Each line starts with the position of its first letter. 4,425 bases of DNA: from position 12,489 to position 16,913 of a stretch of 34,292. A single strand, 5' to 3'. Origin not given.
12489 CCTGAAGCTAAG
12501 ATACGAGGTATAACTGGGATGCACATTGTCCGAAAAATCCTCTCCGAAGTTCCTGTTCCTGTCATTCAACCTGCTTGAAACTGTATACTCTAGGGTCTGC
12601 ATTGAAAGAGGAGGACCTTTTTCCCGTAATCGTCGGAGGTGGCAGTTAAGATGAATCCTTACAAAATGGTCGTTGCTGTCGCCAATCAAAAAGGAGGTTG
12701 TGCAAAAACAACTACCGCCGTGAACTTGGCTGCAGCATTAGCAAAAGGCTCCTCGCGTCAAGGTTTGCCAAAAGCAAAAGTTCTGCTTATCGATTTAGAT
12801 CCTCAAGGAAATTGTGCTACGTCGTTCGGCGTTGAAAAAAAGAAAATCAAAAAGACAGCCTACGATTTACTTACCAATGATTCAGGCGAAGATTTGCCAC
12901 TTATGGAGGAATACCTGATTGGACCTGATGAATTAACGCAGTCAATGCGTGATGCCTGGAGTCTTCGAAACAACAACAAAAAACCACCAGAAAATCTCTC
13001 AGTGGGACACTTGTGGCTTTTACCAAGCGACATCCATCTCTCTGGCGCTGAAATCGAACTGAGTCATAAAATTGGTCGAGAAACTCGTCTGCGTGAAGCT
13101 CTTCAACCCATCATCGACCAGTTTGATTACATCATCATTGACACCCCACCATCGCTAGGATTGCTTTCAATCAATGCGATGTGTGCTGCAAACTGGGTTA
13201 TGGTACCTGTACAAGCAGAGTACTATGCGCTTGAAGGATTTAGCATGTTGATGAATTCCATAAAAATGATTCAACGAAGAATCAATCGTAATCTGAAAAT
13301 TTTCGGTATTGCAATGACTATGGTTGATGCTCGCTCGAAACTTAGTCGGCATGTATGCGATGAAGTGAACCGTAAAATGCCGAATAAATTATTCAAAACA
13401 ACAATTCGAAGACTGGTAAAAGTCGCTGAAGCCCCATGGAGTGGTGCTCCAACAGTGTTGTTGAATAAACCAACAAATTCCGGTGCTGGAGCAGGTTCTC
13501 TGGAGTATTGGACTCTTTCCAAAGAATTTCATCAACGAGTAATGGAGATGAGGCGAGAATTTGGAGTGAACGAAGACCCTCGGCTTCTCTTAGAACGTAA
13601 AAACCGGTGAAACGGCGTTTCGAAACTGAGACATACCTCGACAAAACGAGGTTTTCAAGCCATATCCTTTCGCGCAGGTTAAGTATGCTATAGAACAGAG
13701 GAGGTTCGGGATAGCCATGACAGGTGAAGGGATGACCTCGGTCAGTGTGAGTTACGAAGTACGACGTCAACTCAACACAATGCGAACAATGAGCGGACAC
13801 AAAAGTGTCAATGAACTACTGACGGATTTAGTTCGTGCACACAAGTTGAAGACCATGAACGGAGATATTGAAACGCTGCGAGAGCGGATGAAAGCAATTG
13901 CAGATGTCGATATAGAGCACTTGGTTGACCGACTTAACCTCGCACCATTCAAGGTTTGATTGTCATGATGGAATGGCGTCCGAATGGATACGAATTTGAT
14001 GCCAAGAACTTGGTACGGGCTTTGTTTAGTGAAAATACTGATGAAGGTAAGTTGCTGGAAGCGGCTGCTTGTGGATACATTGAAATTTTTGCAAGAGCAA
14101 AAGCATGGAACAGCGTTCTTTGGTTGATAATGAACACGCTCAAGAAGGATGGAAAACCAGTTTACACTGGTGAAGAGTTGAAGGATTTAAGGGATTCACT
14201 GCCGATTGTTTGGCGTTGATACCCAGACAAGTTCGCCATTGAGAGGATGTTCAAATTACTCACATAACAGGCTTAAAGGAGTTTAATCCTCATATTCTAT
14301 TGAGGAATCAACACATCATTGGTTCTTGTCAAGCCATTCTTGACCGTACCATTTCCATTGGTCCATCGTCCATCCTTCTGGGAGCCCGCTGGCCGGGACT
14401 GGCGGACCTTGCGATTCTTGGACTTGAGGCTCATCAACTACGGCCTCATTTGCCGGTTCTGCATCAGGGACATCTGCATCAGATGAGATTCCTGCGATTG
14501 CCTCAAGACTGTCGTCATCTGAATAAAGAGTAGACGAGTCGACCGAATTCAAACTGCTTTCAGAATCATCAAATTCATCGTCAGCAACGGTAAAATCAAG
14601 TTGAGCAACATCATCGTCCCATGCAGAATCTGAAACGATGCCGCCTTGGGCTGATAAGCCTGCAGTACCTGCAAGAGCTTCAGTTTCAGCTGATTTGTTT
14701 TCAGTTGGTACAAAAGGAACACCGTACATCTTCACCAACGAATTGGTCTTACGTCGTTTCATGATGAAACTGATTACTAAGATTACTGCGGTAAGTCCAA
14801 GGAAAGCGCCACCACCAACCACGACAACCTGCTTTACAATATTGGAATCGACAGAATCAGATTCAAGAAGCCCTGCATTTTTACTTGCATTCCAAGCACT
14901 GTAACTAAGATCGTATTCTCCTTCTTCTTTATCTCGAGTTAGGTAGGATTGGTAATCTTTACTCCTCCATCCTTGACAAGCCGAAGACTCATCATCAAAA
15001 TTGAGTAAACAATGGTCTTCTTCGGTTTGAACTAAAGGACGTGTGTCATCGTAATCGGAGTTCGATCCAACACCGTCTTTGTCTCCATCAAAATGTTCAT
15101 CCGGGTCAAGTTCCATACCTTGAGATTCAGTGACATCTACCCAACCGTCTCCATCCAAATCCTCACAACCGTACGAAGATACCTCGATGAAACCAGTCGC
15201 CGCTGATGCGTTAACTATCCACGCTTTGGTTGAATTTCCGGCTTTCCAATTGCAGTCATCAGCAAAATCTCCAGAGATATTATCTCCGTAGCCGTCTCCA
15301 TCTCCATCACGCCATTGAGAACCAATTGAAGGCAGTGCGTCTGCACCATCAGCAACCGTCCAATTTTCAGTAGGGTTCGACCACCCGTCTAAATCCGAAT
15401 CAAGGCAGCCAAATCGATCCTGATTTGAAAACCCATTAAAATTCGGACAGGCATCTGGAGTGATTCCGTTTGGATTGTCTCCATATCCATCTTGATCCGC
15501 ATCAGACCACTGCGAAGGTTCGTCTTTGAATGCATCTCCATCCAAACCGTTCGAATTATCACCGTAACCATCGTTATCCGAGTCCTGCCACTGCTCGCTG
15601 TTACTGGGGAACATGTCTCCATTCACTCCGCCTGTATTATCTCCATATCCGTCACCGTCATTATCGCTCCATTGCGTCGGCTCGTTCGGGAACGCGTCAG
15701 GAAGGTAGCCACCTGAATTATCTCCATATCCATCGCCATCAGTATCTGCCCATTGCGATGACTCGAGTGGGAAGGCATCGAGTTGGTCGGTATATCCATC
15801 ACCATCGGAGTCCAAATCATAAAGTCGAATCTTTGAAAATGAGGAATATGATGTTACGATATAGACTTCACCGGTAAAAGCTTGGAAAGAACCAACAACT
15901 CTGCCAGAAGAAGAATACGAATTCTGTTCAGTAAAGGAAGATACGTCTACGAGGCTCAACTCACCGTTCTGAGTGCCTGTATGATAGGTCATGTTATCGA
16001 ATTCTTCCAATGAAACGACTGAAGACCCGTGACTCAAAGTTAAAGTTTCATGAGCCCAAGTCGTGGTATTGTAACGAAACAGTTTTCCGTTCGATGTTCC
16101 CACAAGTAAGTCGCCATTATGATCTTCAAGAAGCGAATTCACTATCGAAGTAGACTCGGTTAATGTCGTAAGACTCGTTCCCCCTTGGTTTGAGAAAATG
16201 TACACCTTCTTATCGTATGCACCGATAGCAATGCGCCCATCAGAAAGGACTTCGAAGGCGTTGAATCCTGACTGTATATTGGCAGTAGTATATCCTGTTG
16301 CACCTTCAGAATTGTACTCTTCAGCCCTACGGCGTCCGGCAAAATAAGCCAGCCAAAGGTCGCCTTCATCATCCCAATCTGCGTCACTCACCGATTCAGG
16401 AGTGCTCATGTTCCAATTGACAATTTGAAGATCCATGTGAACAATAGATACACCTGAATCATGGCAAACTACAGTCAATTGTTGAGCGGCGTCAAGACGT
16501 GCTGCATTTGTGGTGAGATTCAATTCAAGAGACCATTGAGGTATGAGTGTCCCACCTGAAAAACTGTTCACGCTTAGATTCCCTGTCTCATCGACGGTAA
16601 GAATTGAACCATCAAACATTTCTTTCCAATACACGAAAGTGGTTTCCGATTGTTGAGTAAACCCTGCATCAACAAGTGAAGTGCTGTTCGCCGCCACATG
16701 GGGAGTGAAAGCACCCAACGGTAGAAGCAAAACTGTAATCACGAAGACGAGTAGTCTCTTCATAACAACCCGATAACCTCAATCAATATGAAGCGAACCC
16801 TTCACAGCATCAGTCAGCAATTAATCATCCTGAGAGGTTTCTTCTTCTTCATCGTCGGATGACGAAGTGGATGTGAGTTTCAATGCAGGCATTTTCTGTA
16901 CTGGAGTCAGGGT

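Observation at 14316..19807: Candidate undescribed three-gene module: zinc-ribbon adaptor, giant coiled-coil rod and membrane-spanning Ca-repeat surface protein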

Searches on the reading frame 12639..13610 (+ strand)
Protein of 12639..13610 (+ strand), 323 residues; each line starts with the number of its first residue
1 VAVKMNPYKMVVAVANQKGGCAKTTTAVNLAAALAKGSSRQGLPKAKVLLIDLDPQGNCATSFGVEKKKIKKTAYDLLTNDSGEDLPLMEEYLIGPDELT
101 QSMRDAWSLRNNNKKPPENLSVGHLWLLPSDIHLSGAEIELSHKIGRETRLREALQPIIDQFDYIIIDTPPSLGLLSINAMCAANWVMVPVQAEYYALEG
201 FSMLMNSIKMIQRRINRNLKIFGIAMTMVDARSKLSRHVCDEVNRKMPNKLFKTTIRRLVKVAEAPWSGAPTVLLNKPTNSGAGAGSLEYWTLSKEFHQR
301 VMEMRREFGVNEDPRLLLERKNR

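Call 5: search_protein_families(library=pfam, proteins=[window:12639-13610:+], max_evalue=0.001)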
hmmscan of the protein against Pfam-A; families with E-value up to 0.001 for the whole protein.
window:12639-13610:+ (323 aa): 5 families
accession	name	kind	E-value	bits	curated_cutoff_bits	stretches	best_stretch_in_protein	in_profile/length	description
PF13614.12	AAA_31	-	6.7e-53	179.7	27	1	11-221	3-177/177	AAA domain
PF01656.29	CbiA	-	4.4e-20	72.4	25.4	1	12-270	1-123/125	CobQ/CobB/MinD/ParA nucleotide binding domain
PF09140.17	MipZ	-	3.3e-08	33.6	20.7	1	11-63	2-47/262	ATPase MipZ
PF10609.15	ParA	-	1.4e-07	31.6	27.1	1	9-74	3-62/246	NUBPL iron-transfer P-loop NTPase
PF02374.21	ArsA_ATPase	-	8.7e-05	22.3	24.3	0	17-70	8-54/305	Anion-transporting ATPase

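Call 79: search_protein_families(library=ncbifam, proteins=[window:12639-13610:+], max_evalue=0.00001)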
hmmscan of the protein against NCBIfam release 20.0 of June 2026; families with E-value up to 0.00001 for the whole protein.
window:12639-13610:+ (323 aa): 10 families
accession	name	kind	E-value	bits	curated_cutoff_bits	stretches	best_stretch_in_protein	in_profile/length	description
NF041546.1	ParA_partition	equivalog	6.7e-26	91.1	180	2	11-69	1-52/203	ParA family partition ATPase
TIGR03453.1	partition_RepA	equivalog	7.8e-20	71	348.45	2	149-201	222-274/387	plasmid partitioning protein RepA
NF041283.1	PrgP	equivalog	3.1e-17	62.8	400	1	143-257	105-223/297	ParA superfamily DNA segregation protein PrgP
NF010443.0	PRK13869.1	subfamily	1.4e-13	50.4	446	1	149-202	239-292/405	plasmid-partitioning protein RepA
NF010259.0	PRK13705.1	equivalog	2e-13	50.1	725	1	150-211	223-288/388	plasmid-partitioning protein SopA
TIGR01969.1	minD_arch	subfamily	1.1e-12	47.7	201.75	1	145-276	92-214/251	cell division ATPase MinD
TIGR01968.1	minD_bact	equivalog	1.8e-09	37.4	212.9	0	149-277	99-222/261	septum site-determining protein MinD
TIGR03371.1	cellulose_yhjQ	equivalog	1e-08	35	157.85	0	11-72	3-57/246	cellulose biosynthesis protein BcsQ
TIGR01007.1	eps_fam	subfamily_domain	6.7e-06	25.8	108.05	0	150-174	116-139/204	polysaccharide biosynthesis tyrosine autokinase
NF008669.0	PRK11670.1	equivalog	8.1e-06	25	348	0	6-47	104-145/369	iron-sulfur cluster carrier protein ApbC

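Call 88: search_solved_structures(query=window:12639-13610:+, max_evalue=1e-10)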
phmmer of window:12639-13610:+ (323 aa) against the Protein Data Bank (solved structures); distinct sequences matched with E-value up to 1e-10: 12.
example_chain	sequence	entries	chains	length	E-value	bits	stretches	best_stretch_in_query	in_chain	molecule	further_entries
8ray_B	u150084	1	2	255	5.3e-53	183.5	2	123-277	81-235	ParA family protein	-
1wcv_1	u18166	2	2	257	5.1e-42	147.4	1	124-303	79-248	SEGREGATION PROTEIN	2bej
2bek_A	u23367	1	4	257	6.9e-41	143.7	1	124-303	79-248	SEGREGATION PROTEIN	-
6iub_A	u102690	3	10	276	4.9e-39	137.6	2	125-281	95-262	SpoOJ regulator (Soj)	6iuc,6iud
8jmj_A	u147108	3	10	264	6.4e-38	133.9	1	125-281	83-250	SpoOJ regulator (Soj)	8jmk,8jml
4pfs_A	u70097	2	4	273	4.9e-36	127.7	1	125-277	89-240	Cobyrinic Acid a,c-diamide synthase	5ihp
5if9_A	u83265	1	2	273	5.2e-36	127.7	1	125-277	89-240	Cobyrinic Acid a,c-diamide synthase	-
7dut_A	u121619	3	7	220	2e-17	66.6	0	138-214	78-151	SOJ protein (Soj)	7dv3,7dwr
3k9g_A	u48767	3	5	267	1.6e-12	50.5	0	125-224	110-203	PF-32 protein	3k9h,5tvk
6non_A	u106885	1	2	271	2.7e-12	49.8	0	121-213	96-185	Cobyrinic acid ac-diamide synthase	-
6noo_A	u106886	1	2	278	3e-12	49.6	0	121-213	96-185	Maintenance of carboxysome positioning A protein, MCDA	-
6nop_B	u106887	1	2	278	3.9e-11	46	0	121-213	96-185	Cobyrinic acid ac-diamide synthase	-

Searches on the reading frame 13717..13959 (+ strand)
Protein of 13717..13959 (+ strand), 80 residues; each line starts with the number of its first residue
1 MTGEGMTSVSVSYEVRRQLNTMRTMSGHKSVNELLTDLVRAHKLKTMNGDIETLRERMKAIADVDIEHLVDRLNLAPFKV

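Call 6: search_protein_families(library=ncbifam, proteins=[window:13717-13959:+], max_evalue=0.1)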
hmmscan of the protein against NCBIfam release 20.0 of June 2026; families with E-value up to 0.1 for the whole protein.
window:13717-13959:+ (80 aa): 1 family
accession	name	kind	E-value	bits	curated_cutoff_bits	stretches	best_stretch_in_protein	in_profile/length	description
NF010250.0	PRK13696.1-2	equivalog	0.032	14.3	118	1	8-46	4-39/75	hypothetical protein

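Call 54: search_protein_families(library=pfam, proteins=[window:13717-13959:+], max_evalue=0.01)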
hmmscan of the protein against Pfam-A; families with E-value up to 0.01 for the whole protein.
window:13717-13959:+ (80 aa): 0 families

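Call 87: search_solved_structures(query=window:13717-13959:+, max_evalue=5)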
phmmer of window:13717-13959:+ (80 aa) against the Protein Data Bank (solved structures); distinct sequences matched with E-value up to 5: 2.
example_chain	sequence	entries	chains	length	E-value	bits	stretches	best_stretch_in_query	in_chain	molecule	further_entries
7dut_A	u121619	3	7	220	0.22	15.2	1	9-62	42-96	SOJ protein (Soj)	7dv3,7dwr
9epa_A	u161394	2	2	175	0.54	14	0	46-76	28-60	DARPin NY_1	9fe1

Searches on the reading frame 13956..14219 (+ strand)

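Call 6: search_protein_families(library=ncbifam, proteins=[window:13956-14219:+], max_evalue=0.1)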
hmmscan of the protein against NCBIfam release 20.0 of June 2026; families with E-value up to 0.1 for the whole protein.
window:13956-14219:+ (87 aa): 1 family
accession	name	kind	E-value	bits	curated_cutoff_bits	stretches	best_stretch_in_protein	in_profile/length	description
NF053562.1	Rkd3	equivalog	0.095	12.7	90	0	20-48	8-35/56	arcadin-3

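Call 54: search_protein_families(library=pfam, proteins=[window:13956-14219:+], max_evalue=0.01)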
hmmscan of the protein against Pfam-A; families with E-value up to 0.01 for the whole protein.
window:13956-14219:+ (87 aa): 0 families

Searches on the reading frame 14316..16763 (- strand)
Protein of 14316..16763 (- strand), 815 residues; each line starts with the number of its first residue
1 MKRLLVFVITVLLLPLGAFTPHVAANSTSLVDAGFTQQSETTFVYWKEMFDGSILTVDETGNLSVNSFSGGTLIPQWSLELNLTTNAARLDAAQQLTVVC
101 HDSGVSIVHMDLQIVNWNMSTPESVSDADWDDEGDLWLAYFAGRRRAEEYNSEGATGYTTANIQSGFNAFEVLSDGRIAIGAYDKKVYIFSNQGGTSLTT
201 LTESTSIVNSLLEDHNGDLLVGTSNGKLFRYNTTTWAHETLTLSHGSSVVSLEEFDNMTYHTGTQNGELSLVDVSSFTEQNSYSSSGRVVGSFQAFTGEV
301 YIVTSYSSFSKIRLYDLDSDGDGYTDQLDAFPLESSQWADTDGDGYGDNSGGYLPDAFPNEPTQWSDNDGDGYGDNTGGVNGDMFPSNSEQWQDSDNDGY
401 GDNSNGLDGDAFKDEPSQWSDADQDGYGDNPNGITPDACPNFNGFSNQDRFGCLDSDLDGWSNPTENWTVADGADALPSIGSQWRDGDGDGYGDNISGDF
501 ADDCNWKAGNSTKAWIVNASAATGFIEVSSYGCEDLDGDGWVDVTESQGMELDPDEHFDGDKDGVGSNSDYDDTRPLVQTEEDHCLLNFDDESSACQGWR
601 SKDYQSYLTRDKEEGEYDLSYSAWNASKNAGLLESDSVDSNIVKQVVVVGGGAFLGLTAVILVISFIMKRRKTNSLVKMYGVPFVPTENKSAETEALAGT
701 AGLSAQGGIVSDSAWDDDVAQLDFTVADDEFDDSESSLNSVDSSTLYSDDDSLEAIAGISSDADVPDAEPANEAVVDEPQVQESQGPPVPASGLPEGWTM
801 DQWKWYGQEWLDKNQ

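Call 3: search_protein_families(library=pfam, proteins=[window:14316-16763:-], max_evalue=0.1)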
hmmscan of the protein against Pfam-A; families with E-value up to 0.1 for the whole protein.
window:14316-16763:- (815 aa): 12 families
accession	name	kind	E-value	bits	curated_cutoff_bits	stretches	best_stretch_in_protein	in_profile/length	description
PF24807.1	WD40_CDC20-Fz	-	3.5e-05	23.7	200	1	176-280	21-126/292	CDC20/Fizzy WD40 domain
PF25173.1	Beta-prop_WDR3_1st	-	4.3e-05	23.7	154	1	179-319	4-144/184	WDR3 first beta-propeller domain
PF13570.13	Beta-prop_ACSF4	-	8.1e-05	22.6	133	1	174-302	102-229/329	Beta-alanine-activating enzyme, beta-propeller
PF24814.1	WD40_Prp19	-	0.00082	18.9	320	1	175-280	19-126/281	Prp19 WD40 domain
PF07494.17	Reg_prop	-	0.0011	19.3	20.4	0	205-225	4-24/24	Two component regulator propeller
PF25174.1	Beta-prop_THOC3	-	0.0034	16.9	305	1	96-233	103-241/272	THOC3 beta-propeller domain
PF23409.1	Beta-prop_EML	-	0.0056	16.6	88.2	1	203-280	154-232/267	Echinoderm microtubule-associated protein first beta-propeller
PF21307.2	Glyco_hydro_95_C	-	0.0079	17.1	27.6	0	475-525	8-56/94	Glycoside hydrolase family 95, C-terminal domain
PF17005.11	WD40_like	-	0.011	15.6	40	1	173-282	51-155/301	WD40-like domain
PF23414.1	Beta-prop_EML_2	-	0.013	15.3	90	1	159-282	34-161/266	Echinoderm microtubule-associated protein second beta-propeller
PF24796.1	WDR55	-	0.032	13.7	200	1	178-277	22-127/296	WDR55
PF25172.1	Beta-prop_WDR3_2nd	-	0.037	13.7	140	0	175-282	10-117/293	WDR3 second beta-propeller domain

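Call 6: search_protein_families(library=ncbifam, proteins=[window:14316-16763:-], max_evalue=0.1)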
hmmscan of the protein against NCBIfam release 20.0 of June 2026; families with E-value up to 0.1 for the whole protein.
window:14316-16763:- (815 aa): 0 families

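Call 38: find_homologous_proteins(query=window:14316-16763:-, max_evalue=0.001)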
Query window:14316-16763:- (815 aa): 3930 proteins with E <= 0.001 among 8000 candidates; the best 120 are listed.
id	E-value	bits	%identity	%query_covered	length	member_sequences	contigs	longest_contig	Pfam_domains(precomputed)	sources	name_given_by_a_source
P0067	0.0e+0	1770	95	100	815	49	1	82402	PF23381.2,PF13570.14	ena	-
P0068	0.0e+0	1590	85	100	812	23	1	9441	PF23381.2,PF13570.14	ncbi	-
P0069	0.0e+0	1348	71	100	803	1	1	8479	PF13570.14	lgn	-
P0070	0.0e+0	1343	71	100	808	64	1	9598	-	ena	-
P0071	0.0e+0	1335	71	100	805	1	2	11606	PF23381.2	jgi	jgi:hypothetical protein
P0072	0.0e+0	1335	71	100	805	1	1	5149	PF23381.2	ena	-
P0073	0.0e+0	1327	71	100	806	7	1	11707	-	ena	-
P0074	0.0e+0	1327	71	100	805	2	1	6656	PF23381.2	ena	-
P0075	0.0e+0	1324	70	100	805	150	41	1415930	PF13570.14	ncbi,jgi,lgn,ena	jgi:hypothetical protein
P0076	0.0e+0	1320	70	100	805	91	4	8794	-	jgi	jgi:hypothetical protein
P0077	0.0e+0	1304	68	100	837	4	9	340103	-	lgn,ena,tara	tara:strand:+ start:17039 stop:19552 length:2514 start_codon:yes stop_codon:yes gene_type:complete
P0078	0.0e+0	1301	70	100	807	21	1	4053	-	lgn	-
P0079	0.0e+0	1300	69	100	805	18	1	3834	PF13570.14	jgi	jgi:hypothetical protein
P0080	0.0e+0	1298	69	100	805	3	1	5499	PF13570.14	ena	-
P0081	0.0e+0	1293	69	100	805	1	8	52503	-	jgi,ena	-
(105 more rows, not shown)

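Call 58: predict_structure(alignment_id=A3)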
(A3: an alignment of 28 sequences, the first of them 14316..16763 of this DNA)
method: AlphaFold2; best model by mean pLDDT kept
length: 815 residues; sequences in the alignment: 28
mean_pLDDT: 69.2   pTM: 0.47
mean pLDDT of the five models: 69.2, 65.3, 63.6, 61.6, 61.4
residues with pLDDT >= 90: 271; 70-90: 160; 50-70: 128; < 50: 256
segments of 3 or more residues with pLDDT < 50: 15-27, 417-452, 470-473, 480-519, 521-549, 634-645, 671-785
pLDDT, mean of each block of 10 residues (from residue 1): 62 47 45 91 93 94 93 93 94 93 94 90 93 92 93 90 95 95 97 90 94 95 97 95 95 90 96 94 93 89 94 92 87 90 91 90 89 85 81 68 66 54 42 36 34 53 58 51 39 37 36 44 44 46 45 56 61 72 81 83 85 71 81 48 49 64 65 40 34 39 31 38 36 32 39 41 34 30 48 66 68 59
secondary structure, 60 per line:
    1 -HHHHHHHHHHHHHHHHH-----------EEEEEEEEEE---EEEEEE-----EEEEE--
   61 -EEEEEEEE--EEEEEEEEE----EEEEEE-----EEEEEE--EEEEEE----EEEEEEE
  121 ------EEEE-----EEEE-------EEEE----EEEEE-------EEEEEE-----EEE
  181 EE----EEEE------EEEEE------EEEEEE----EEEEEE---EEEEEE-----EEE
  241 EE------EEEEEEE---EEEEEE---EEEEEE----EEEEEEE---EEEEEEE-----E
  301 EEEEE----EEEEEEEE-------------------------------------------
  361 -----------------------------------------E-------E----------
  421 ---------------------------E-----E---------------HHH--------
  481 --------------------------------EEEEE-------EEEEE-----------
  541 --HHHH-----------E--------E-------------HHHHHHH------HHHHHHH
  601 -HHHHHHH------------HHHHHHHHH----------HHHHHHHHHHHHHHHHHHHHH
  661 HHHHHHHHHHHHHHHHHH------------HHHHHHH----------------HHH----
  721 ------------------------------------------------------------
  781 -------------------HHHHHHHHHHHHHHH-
elements in order (helices of 4 or more, strands of 3 or more residues): H2-18 E30-39 E43-48 E54-58 E62-69 E72-80 E85-90 E96-101 E104-109 E114-120 E127-130 E136-139 E147-150 E155-159 E167-172 E178-182 E187-190 E197-201 E208-213 E218-223 E227-232 E238-242 E249-255 E259-264 E268-273 E278-284 E288-294 E300-305 E310-317 E513-517 E525-529 H543-546 H581-587 H594-600 H602-608 H621-629 H640-678 H691-697 H800-814

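Call 62: fold_search(model_id=the predicted structure, library=pdb)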
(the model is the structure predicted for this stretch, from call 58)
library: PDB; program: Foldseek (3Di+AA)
matches with E <= 10: 1982; with E <= 0.001: 1945
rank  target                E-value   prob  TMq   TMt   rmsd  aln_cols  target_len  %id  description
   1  5mzh_B                1.5e-15  1.00  0.29  0.53   5.9       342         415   11  Crystal structure of ODA16 from Chlamydomonas reinhardtii (released 2017-03-22)
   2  8gfv_B                2.7e-15  1.00  0.30  0.69  15.3       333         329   12  CryoEM structure of beta-2-adrenergic receptor in complex with GTP-bound Gs heterotrimer (transition intermediate #1 o (released 2024-03-06)
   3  9l4j_B                4.2e-15  1.00  0.30  0.63   5.2       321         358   10  Structure of mouse SCMCcore complex contain ZBED3 (released 2025-10-01)
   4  5mzh_A                5.5e-15  1.00  0.27  0.50   4.7       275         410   12  Crystal structure of ODA16 from Chlamydomonas reinhardtii (released 2017-03-22)
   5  9l3y_B                5.5e-15  1.00  0.30  0.69  15.4       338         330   13  Cryo-EM structure of the G-protein coupled receptor 1 (GPR1) in complex with chemerin and Gi1 (released 2025-03-12)
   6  8gdz_B                5.5e-15  1.00  0.30  0.68  16.4       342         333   12  CryoEM structure of beta-2-adrenergic receptor in complex with nucleotide-free Gs heterotrimer (#1 of 20) (released 2024-03-06)
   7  8gg8_B                6.9e-15  1.00  0.30  0.68  15.4       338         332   12  CryoEM structure of beta-2-adrenergic receptor in complex with GTP-bound Gs heterotrimer (transition intermediate #14  (released 2024-03-06)
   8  3jcm_B                8.1e-15  1.00  0.31  0.56   7.1       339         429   11  Cryo-EM structure of the spliceosomal U4/U6.U5 tri-snRNP (released 2016-02-24)
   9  8ge4_B                9.1e-15  1.00  0.30  0.68  14.8       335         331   12  CryoEM structure of beta-2-adrenergic receptor in complex with nucleotide-free Gs heterotrimer (#5 of 20) (released 2024-03-06)
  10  1gxr_B                1.0e-14  1.00  0.30  0.69   5.2       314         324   15  WD40 Region of Human Groucho/TLE1 (released 2002-06-13)
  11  8uo1_B                1.0e-14  1.00  0.30  0.67  16.6       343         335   13  CryoEM structure of beta-2-adrenergic receptor in complex with GTP-bound Gs heterotrimer (Class Q) (released 2024-03-06)
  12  8wca_B                1.1e-14  1.00  0.30  0.69  11.3       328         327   13  Cryo-EM structure of the PEA-bound hTAAR1-Gs complex (released 2023-12-27)
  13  3ow8_B                1.3e-14  1.00  0.31  0.79   3.6       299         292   16  Crystal Structure of the WD repeat-containing protein 61 (released 2010-09-29)
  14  2ce9_D                1.6e-14  1.00  0.31  0.69   5.1       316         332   16  A WRPW peptide bound to the Groucho-TLE WD40 domain. (released 2006-06-14)
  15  9md1_B                1.6e-14  1.00  0.31  0.71   6.3       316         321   13  Buspirone-bound serotonin 1A (5-HT1A) receptor-Gz protein complex (released 2025-08-13)
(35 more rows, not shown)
